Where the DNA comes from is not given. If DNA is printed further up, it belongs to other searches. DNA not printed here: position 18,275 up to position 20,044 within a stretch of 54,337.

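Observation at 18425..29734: An 11-gene, 11.3-kb co-directional catabolic block combining enzyme types not known together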

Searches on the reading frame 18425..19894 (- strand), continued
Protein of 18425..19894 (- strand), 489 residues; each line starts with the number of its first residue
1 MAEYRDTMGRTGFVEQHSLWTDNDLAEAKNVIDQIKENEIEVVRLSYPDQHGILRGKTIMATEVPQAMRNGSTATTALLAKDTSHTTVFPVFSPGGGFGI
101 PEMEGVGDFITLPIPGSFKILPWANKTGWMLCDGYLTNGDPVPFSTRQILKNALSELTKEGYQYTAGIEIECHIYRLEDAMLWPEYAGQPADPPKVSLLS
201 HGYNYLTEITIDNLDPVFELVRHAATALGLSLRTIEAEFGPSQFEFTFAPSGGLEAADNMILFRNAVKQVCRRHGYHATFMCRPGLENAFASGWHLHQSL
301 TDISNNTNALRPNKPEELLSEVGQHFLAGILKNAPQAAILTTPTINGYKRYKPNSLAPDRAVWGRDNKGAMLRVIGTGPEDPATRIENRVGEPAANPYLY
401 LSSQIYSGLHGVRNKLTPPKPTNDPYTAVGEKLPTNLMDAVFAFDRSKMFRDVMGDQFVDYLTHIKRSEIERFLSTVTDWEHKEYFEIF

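Call 79: search_dna_similar(query=window:18425-19894:-, collection=plasmids, mode=protein, max_evalue=1e-60, max_rows=25)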
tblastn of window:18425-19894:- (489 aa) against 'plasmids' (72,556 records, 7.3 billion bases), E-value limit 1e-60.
Records with a match: 52; places in all: 53; records where one place covers at least 80% of the query: 51.
Best place of each record, by identity: <60% 52.
By first word of the organism name: Streptomyces 8; Burkholderia 5; Delftia 3; Variovorax 3; Methylobacterium 2; Cupriavidus 2; Caballeronia 2; Novosphingobium 2; Achromobacter 2; Comamonas 2; and 17 more.
By predicted mobility (MOB-suite, as given by PLSDB): non-mobilizable 32; conjugative 16; mobilizable 4.
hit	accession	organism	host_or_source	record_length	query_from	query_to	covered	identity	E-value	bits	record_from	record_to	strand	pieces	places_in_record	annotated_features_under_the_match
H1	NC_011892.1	Methylobacterium nodulans ORS 2060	-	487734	13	489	98%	56.0%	7e-170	538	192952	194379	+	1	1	glutamine synthetase family protein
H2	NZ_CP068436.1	Cupriavidus necator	heavy metal containmented soil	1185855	6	489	99%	54.9%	1e-172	546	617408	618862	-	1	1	none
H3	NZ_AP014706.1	Methylobacterium aquaticum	-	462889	13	489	98%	55.1%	1e-165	525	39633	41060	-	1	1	glutamine synthetase family protein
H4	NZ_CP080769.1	Cupriavidus pinatubonensis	genomic assembly,soil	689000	9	489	98%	54.5%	3e-168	533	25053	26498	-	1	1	glutamine synthetase family protein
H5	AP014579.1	Burkholderia sp. RPE67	Riptortus pedestris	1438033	13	489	98%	54.5%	3e-174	550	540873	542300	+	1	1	glutamine synthetase catalytic region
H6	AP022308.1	Burkholderia sp. SFA1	-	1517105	13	489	98%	54.5%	6e-174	549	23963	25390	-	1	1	glutamine synthetase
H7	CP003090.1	Burkholderia sp. YI23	-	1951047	13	489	98%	54.1%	3e-173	547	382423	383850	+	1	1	glutamine synthetase catalytic region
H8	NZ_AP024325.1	Caballeronia sp. NK8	-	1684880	13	489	98%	54.1%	3e-171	541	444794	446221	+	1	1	none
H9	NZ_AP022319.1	Burkholderia sp. THE68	Togo hemipterus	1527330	13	489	98%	53.9%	6e-171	540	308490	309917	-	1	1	none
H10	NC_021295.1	Caballeronia insecticola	-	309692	13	489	98%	53.5%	3e-168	533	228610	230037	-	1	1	glutamine synthetase family protein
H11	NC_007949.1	Polaromonas sp. JS666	-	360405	13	489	98%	53.0%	8e-169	535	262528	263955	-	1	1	glutamine synthetase family protein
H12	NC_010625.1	Paraburkholderia phymatum STM815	-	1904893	13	489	98%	52.8%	4e-166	527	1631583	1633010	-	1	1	record has no annotation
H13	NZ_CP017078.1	Novosphingobium resinovorum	single cell,soil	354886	13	489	98%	51.9%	1e-160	511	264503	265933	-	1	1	glutamine synthetase family protein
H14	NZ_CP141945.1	Novosphingobium sp. RL4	Rheum palmatum L.,Single ...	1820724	11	489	98%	51.6%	3e-151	484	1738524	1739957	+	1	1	none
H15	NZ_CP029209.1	Nitratireductor sp. OM-1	-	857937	10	489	98%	48.8%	6e-149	478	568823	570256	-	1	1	glutamine synthetase family protein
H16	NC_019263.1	Delftia acidovorans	-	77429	1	489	100%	46.9%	1e-141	456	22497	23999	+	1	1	glutamine synthetase family protein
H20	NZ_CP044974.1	Hydrogenophaga sp. PBL-H3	-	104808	13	489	98%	47.8%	3e-143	461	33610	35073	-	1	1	glutamine synthetase family protein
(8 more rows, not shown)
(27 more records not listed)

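Call 80: get_annotated_region(hit=H1, flank=7000)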
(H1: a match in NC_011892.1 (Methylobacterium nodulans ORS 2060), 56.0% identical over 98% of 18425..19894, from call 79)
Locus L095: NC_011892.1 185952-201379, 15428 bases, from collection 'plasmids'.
description: Methylobacterium nodulans ORS 2060 plasmid pMNOD01, complete sequence
organism: Methylobacterium nodulans ORS 2060 (NCBI taxid 460265)
taxonomy: Bacteria; Pseudomonadota; Alphaproteobacteria; Hyphomicrobiales; Methylobacteriaceae; Methylobacterium; Methylobacterium nodulans; Methylobacterium nodulans ORS 2060
host: -; source: -; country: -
typing (MOB-suite, as given by PLSDB): non-mobilizable
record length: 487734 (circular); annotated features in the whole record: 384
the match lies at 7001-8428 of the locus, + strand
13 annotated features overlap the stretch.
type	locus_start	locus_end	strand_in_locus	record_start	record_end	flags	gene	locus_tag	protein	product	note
CDS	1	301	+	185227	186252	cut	-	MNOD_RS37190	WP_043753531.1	IS110 family transposase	-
CDS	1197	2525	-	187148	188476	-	-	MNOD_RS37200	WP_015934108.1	MFS transporter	GO:0055085 - transmembrane transport [Evidence IEA]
CDS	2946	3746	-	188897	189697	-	-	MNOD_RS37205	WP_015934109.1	IclR family transcriptional regulator C-terminal domain-containing protein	-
CDS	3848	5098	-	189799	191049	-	-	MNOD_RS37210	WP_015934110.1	FAD-dependent oxidoreductase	-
CDS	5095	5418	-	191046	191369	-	-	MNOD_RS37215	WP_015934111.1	2Fe-2S iron-sulfur cluster-binding protein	-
CDS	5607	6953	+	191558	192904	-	-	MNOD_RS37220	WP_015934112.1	aromatic ring-hydroxylating dioxygenase subunit alpha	-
CDS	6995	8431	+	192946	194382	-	-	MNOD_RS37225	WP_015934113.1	glutamine synthetase family protein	GO:0006542 - glutamine biosynthetic process [Evidence IEA]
CDS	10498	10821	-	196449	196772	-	-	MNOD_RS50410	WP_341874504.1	transposase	-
CDS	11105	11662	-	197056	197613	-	-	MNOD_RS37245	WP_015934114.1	DUF4863 family protein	-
CDS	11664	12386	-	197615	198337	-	-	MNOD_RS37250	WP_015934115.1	nitroreductase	-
CDS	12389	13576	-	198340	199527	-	-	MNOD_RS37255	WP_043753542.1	ABC transporter substrate-binding protein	-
CDS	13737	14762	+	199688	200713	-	-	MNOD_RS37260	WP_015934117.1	LysR substrate-binding domain-containing protein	-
CDS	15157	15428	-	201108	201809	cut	-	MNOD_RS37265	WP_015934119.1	IS6 family transposase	-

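Call 81: get_annotated_region(hit=H11, flank=7000)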
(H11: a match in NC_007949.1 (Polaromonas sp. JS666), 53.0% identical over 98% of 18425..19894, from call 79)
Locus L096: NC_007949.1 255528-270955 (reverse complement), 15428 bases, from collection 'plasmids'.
description: Polaromonas sp. JS666 plasmid 1, complete sequence
organism: Polaromonas sp. JS666 (NCBI taxid 296591)
taxonomy: Bacteria; Pseudomonadota; Betaproteobacteria; Burkholderiales; Comamonadaceae; Polaromonas; Polaromonas sp. JS666
host: -; source: -; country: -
typing (MOB-suite, as given by PLSDB): conjugative; replicon rep_cluster_944; relaxase MOBH,MOBP; mating-pair formation MPF_T
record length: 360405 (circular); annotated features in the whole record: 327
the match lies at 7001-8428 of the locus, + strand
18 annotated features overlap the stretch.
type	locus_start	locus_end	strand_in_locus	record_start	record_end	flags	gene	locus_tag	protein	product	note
CDS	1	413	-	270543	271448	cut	-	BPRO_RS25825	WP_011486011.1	CBASS oligonucleotide cyclase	-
CDS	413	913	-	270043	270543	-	-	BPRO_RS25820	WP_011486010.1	hypothetical protein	-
CDS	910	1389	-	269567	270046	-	-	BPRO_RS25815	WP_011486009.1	hypothetical protein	-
CDS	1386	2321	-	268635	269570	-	-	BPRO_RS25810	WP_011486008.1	AAA family ATPase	-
CDS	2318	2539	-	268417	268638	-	-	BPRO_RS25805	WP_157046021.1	hypothetical protein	-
CDS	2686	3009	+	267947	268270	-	-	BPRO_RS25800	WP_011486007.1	helix-turn-helix transcriptional regulator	-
CDS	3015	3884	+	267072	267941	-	-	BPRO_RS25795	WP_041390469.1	ImmA/IrrE family metallo-endopeptidase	-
CDS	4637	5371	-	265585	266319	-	-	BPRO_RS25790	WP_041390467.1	GntR family transcriptional regulator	-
CDS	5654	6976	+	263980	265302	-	-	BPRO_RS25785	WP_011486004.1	aromatic ring-hydroxylating dioxygenase subunit alpha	-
CDS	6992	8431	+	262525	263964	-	-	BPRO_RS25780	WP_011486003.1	glutamine synthetase family protein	GO:0006542 - glutamine biosynthetic process [Evidence IEA]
CDS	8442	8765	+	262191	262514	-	-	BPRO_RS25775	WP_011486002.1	2Fe-2S iron-sulfur cluster-binding protein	-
CDS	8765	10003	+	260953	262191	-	-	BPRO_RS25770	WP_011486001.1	FAD-dependent oxidoreductase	-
CDS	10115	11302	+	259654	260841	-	-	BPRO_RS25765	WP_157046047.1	ABC transporter substrate-binding protein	-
CDS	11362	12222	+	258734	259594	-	-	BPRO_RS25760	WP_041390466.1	branched-chain amino acid ABC transporter permease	GO:0015803 - branched-chain amino acid transport [Evidence IEA]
CDS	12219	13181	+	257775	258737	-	-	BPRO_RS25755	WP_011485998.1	branched-chain amino acid ABC transporter permease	GO:0015803 - branched-chain amino acid transport [Evidence IEA]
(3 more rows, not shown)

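Call 82: get_annotated_region(hit=H13, flank=7000)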
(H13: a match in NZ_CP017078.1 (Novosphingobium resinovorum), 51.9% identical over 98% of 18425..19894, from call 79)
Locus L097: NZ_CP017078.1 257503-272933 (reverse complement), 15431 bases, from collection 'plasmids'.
description: Novosphingobium resinovorum strain SA1 plasmid pSA3, complete sequence
organism: Novosphingobium resinovorum (NCBI taxid 158500)
taxonomy: Bacteria; Pseudomonadota; Alphaproteobacteria; Sphingomonadales; Sphingomonadaceae; Novosphingobium; Novosphingobium resinovorum
host: -; source: single cell,soil; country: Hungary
typing (MOB-suite, as given by PLSDB): mobilizable; replicon rep_cluster_543; relaxase MOBF,MOBQ,MOBQ
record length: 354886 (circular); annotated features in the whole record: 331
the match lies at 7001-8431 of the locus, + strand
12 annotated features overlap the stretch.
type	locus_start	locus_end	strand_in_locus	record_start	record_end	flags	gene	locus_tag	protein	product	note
CDS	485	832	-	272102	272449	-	tnpB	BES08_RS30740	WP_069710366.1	IS66 family insertion sequence element accessory protein TnpB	-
CDS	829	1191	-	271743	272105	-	-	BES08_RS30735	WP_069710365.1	transposase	-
CDS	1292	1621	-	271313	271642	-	-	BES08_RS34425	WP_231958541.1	IclR family transcriptional regulator C-terminal domain-containing protein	-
CDS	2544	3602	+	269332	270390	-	-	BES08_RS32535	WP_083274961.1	maleylacetate reductase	-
CDS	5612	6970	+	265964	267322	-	-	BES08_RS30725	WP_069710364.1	aromatic ring-hydroxylating dioxygenase subunit alpha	-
CDS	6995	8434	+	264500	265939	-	-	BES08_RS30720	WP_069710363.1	glutamine synthetase family protein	GO:0006542 - glutamine biosynthetic process [Evidence IEA]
CDS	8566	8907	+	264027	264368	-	-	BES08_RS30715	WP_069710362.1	5-carboxymethyl-2-hydroxymuconate isomerase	-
CDS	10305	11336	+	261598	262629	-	-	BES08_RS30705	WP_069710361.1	IS110 family transposase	-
CDS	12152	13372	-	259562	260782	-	-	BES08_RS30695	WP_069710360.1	FAD-dependent oxidoreductase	-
CDS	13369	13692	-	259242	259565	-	-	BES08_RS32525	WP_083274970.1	2Fe-2S iron-sulfur cluster-binding protein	-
CDS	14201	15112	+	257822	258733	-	-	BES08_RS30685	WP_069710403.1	glutaminase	GO:0006541 - glutamine metabolic process [Evidence IEA]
CDS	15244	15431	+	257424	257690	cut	-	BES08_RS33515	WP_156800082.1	hypothetical protein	-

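Call 85: get_annotated_region(hit=H20, flank=6000)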
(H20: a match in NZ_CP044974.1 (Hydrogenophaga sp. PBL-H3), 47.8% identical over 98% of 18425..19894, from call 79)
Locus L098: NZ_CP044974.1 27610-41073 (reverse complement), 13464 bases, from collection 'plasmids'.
description: Hydrogenophaga sp. PBL-H3 substr. PBL-H3(B4) plasmid pPBL-H3_B4-2, complete sequence
organism: Hydrogenophaga sp. PBL-H3 (NCBI taxid 434010)
taxonomy: Bacteria; Pseudomonadota; Betaproteobacteria; Burkholderiales; Comamonadaceae; Hydrogenophaga; Hydrogenophaga sp. PBL-H3
host: -; source: -; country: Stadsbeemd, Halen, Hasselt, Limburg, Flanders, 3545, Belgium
typing (MOB-suite, as given by PLSDB): conjugative; relaxase MOBP; mating-pair formation MPF_T
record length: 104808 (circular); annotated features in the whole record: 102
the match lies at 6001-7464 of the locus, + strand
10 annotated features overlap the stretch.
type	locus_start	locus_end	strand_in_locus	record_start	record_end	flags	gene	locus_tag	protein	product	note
CDS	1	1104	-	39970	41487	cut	-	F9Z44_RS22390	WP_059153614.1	IS66 family transposase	-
CDS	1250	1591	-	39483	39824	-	tnpB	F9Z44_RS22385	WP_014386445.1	IS66 family insertion sequence element accessory protein TnpB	-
CDS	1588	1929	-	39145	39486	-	-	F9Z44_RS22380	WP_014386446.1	hypothetical protein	-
CDS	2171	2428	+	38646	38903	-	-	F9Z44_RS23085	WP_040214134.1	hypothetical protein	-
CDS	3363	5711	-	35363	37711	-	-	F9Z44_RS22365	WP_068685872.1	indolepyruvate ferredoxin oxidoreductase subunit alpha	-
CDS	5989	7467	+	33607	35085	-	-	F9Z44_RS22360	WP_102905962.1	glutamine synthetase family protein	GO:0006542 - glutamine biosynthetic process [Evidence IEA]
CDS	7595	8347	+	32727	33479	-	-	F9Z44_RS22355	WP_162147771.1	type 1 glutamine amidotransferase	-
CDS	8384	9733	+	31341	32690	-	-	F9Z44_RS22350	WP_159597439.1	Rieske 2Fe-2S domain-containing protein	-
CDS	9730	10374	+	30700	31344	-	-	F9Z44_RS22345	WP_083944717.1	aromatic-ring-hydroxylating dioxygenase subunit beta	GO:0019439 - aromatic compound catabolic process [Evidence IEA]; GO:0006725 - cellular aromatic compound metabolic ...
CDS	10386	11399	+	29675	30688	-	-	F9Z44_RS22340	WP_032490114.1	ferredoxin--NADP reductase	-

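Call 86: get_annotated_region(hit=H16, flank=6000)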
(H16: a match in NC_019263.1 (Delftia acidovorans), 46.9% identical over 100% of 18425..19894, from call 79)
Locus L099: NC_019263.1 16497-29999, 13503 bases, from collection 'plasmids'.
description: Delftia acidovorans plasmid pLME1, complete sequence
organism: Delftia acidovorans (NCBI taxid 80866)
taxonomy: Bacteria; Pseudomonadota; Betaproteobacteria; Burkholderiales; Comamonadaceae; Delftia; Delftia acidovorans
host: -; source: -; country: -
typing (MOB-suite, as given by PLSDB): conjugative; replicon IncP; relaxase MOBP; mating-pair formation MPF_T
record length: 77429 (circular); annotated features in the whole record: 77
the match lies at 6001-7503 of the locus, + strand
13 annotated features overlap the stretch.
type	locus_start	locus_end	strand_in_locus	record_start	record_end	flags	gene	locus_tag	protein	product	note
CDS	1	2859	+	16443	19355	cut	-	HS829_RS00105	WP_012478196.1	Tn3 family transposase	-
CDS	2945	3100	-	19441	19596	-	-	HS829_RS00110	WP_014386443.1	hypothetical protein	-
CDS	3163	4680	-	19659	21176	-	-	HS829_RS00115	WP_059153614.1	IS66 family transposase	-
CDS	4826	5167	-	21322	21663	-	tnpB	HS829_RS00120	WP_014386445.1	IS66 family insertion sequence element accessory protein TnpB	-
CDS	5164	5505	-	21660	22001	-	-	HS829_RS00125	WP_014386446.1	hypothetical protein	-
CDS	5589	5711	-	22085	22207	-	-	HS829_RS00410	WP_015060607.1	hypothetical protein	-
CDS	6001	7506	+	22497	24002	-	-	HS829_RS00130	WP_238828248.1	glutamine synthetase family protein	GO:0006542 - glutamine biosynthetic process [Evidence IEA]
CDS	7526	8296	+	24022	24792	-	-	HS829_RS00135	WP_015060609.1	type 1 glutamine amidotransferase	-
CDS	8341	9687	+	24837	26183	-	-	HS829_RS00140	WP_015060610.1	aromatic ring-hydroxylating dioxygenase subunit alpha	-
CDS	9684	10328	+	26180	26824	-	-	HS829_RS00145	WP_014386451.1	aromatic-ring-hydroxylating dioxygenase subunit beta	GO:0019439 - aromatic compound catabolic process [Evidence IEA]; GO:0006725 - cellular aromatic compound metabolic ...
CDS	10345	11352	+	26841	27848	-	-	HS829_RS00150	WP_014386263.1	ferredoxin--NADP reductase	-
CDS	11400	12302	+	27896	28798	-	-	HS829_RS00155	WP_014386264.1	LysR family transcriptional regulator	GO:0006355 - regulation of DNA-templated transcription [Evidence IEA]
CDS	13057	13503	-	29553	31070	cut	-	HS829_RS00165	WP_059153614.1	IS66 family transposase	-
